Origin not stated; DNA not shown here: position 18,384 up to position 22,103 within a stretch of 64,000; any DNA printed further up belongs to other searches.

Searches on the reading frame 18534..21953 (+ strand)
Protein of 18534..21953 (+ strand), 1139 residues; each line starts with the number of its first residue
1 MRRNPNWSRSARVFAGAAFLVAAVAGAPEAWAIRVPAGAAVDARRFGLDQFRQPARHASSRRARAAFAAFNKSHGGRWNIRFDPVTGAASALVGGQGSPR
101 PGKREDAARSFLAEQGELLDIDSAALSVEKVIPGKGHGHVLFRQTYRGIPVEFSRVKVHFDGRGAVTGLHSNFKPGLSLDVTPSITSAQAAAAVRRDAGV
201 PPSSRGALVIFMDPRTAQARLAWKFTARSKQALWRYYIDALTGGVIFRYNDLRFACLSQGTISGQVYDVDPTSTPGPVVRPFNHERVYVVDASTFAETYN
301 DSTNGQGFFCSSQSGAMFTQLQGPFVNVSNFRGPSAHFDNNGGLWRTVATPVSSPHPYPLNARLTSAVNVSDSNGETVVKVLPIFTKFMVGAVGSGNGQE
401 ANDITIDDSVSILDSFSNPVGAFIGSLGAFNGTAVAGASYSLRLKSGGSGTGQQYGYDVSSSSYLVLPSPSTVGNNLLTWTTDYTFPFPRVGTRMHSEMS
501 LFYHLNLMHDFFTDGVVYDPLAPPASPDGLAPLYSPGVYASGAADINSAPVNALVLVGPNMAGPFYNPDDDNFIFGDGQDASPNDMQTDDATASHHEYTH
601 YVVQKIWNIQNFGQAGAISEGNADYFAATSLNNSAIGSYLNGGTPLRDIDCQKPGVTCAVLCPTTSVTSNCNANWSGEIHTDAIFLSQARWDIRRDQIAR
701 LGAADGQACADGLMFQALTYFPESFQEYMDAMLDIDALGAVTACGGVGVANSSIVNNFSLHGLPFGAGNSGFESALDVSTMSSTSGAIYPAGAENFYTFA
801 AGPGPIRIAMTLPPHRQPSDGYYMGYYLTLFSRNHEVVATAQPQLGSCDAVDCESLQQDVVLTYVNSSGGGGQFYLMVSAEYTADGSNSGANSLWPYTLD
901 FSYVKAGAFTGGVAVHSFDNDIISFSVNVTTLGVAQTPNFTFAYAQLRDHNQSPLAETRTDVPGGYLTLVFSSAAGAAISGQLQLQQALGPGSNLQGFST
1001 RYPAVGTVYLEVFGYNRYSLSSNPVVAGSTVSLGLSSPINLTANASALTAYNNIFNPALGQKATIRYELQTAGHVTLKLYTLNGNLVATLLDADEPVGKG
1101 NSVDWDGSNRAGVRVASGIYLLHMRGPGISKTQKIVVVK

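Call 33: search_protein_families(library=pfam, proteins=[window:18534-21953:+], max_evalue=0.001)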
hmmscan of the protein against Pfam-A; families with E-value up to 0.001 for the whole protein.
window:18534-21953:+ (1139 aa): 2 families
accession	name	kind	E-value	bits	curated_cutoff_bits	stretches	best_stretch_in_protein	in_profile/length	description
PF07504.19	FTP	-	1.2e-09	38.3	21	1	134-173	12-51/51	Fungalysin/Thermolysin Propeptide Motif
PF13860.13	FlgD_ig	-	5.3e-06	26.8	27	1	1061-1124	10-73/79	FlgD Ig-like domain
